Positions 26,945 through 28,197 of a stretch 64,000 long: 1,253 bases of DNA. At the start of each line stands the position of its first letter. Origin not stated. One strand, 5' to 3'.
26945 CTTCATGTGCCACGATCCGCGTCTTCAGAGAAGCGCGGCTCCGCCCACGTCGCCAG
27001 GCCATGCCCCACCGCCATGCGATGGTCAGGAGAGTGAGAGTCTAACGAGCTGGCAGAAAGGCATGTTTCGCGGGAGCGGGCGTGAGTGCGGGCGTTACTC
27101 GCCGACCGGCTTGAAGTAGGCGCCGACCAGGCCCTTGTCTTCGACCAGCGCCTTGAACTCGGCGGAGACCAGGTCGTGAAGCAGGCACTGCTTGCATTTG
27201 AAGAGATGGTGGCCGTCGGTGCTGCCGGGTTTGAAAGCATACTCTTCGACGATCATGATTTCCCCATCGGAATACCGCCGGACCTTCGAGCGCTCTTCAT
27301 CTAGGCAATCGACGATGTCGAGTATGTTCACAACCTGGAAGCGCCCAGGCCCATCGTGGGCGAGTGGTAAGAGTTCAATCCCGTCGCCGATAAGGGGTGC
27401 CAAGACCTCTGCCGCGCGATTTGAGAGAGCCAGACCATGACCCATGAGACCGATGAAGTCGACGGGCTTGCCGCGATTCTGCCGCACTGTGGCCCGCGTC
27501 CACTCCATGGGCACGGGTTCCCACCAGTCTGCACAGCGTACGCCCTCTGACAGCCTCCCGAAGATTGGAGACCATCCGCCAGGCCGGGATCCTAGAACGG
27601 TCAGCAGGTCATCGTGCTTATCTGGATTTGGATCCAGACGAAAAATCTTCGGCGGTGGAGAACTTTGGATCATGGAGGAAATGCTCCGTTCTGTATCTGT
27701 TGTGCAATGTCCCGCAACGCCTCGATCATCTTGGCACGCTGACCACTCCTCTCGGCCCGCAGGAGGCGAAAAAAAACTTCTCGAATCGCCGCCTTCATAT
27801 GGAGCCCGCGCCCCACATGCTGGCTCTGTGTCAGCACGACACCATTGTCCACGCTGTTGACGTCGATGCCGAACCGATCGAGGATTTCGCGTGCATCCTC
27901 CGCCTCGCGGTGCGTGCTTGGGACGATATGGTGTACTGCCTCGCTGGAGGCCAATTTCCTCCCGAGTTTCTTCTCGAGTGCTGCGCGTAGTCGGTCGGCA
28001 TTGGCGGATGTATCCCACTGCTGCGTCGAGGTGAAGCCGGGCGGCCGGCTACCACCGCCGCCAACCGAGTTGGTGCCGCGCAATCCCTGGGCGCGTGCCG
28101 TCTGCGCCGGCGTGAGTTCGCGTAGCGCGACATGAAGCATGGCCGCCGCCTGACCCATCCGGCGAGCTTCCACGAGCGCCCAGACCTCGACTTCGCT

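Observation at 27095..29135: AHH-nuclease polymorphic-toxin-like gene translationally coupled to a putative immunity gene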

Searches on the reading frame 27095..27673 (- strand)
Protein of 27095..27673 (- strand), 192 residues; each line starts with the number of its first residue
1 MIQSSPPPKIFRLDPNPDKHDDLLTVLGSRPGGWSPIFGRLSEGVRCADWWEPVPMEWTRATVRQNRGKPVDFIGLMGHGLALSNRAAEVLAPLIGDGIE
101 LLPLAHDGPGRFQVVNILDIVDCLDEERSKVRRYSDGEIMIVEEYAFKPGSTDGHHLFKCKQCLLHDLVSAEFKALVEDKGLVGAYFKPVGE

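Call 4: search_protein_families(library=pfam, proteins=[window:27095-27673:-], max_evalue=0.1)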
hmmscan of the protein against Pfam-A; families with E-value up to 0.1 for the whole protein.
window:27095-27673:- (192 aa): 1 family
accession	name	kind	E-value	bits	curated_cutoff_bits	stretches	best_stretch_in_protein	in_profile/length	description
PF07791.16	Imm11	-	4.1e-09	36.5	22.1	1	111-191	106-193/194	Immunity protein family (Imm11)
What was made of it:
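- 27095..27673 (-): Immunity gene, 192 aa, Imm11 family, cytoplasmic. Its start overlaps the toxin stop (ATGA). Pfam Imm11 36.5 bits (call 4).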

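Call 10: search_protein_families(library=ncbifam, proteins=[window:27095-27673:-], max_evalue=0.1)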
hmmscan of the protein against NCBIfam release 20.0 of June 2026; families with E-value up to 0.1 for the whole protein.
window:27095-27673:- (192 aa): 1 family
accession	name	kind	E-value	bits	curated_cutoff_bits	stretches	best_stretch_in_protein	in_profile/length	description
NF000799.0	PRK00054.1-4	equivalog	0.012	14.7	314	1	59-105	78-124/258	dihydroorotate dehydrogenase electron transfer subunit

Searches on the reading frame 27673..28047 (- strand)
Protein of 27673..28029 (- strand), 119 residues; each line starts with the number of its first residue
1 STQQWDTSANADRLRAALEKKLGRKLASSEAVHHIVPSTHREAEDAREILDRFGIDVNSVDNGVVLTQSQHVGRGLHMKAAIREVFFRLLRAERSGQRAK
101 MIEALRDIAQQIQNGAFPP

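Call 23: search_solved_structures(query=window:27673-28029:-, max_evalue=10, show_alignments=3)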
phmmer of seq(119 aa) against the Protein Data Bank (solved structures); distinct sequences matched with E-value up to 10: 4.
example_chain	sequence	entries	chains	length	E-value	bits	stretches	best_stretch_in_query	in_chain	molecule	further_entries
3jb9_S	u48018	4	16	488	0.5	14.1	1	4-91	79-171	Pre-mRNA-processing factor 19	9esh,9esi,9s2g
9vvs_B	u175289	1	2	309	0.59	13.8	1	31-105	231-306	Dehydrogenase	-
5ooy_A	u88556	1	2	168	0.76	13.5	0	47-62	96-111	DARPin VHAH-1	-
7qnl_AAA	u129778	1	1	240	6.4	10.5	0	77-108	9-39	DARPIN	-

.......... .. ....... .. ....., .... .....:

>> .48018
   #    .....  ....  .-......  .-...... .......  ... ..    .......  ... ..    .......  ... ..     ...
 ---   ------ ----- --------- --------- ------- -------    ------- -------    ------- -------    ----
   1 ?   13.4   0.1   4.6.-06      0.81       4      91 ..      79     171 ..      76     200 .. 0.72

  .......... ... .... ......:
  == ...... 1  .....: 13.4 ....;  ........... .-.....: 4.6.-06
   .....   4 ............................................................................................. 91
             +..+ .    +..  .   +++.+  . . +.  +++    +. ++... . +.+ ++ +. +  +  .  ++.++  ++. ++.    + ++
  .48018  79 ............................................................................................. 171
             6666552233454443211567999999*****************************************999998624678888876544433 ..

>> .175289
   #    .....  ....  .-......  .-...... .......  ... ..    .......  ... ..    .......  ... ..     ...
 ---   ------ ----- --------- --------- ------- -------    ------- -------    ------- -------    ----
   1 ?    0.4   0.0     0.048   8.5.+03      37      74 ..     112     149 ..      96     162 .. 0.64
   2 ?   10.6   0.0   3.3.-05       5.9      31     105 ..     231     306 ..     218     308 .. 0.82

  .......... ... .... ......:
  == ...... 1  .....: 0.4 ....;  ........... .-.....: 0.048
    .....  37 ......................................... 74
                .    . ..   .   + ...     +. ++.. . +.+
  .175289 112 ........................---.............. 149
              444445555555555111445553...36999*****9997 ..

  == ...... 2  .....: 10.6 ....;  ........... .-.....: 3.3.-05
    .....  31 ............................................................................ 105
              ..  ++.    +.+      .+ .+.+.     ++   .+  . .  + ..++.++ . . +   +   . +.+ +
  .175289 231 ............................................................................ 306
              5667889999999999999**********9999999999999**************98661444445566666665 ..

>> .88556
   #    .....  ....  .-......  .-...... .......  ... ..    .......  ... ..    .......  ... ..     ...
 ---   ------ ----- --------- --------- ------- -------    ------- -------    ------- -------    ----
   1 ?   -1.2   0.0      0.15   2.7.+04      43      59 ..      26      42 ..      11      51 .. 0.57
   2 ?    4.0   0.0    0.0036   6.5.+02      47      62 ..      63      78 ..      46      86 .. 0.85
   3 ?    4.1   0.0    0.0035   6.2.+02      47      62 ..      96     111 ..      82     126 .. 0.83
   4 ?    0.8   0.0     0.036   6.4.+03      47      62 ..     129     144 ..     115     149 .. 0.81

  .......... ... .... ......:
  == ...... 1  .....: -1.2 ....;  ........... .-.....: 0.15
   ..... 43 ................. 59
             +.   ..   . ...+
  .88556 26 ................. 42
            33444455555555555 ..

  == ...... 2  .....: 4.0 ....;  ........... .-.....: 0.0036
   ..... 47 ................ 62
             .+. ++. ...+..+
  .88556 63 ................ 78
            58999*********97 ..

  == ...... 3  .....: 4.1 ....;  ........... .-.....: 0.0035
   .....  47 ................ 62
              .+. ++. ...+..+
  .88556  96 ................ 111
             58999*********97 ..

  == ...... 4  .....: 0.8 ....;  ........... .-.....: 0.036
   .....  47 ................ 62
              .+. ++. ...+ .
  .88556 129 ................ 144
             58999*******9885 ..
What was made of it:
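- On Tox-AHH (Pfam PF14412; HNH/EndoVII or His-Me-finger fold): There is no sequence relative among solved structures (call 23).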

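Call 68: find_related_loci(query=A6, collection=genome_contigs, flank=4000)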
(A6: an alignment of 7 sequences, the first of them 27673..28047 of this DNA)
Query A6 (125 aa) in genome_contigs; peptide patterns used: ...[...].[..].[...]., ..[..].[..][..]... (x = any residue, [..] = any of these).
101 stretches matched a pattern; 7 encode a relative of the query (tblastn E <= 1e-3); 7 distinct loci.
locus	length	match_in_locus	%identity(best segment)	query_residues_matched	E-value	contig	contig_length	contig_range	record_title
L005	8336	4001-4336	46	9-124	3e-25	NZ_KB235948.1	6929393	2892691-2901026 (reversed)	Oscillatoria sp. PCC 10802 Osc10802DRAFT_Contig7.7, whole genome shotgun sequence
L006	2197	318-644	37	12-124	4e-22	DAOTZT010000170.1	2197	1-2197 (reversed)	MAG TPA_asm: Anaerolineales bacterium isolate H6_556 k131_1765136, whole genome shotgun sequence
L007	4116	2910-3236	40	12-124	5e-22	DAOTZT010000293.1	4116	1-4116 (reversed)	MAG TPA_asm: Anaerolineales bacterium isolate H6_556 k131_698091, whole genome shotgun sequence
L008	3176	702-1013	39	24-124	1e-17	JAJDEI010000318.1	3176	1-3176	MAG: Planctomycetaceae bacterium isolate OFTM22 OFTM22_317, whole genome shotgun sequence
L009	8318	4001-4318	38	13-124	2e-17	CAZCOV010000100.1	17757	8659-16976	MAG TPA_asm: uncultured Thermoanaerobaculia bacterium isolate SRP237561_co1_143 genome assembly, contig: NODE_5388_lengt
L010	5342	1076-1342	41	39-124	1e-14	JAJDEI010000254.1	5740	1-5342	MAG: Planctomycetaceae bacterium isolate OFTM22 OFTM22_253, whole genome shotgun sequence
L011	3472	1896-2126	41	13-95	3e-12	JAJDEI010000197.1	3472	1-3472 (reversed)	MAG: Planctomycetaceae bacterium isolate OFTM22 OFTM22_196, whole genome shotgun sequence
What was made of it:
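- Tried and rejected: The genome_contigs scan with the C-terminal-domain alignment recovered no Myxococcus loci, so SitA5 and T6SS toxins could not be compared directly (call 68).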
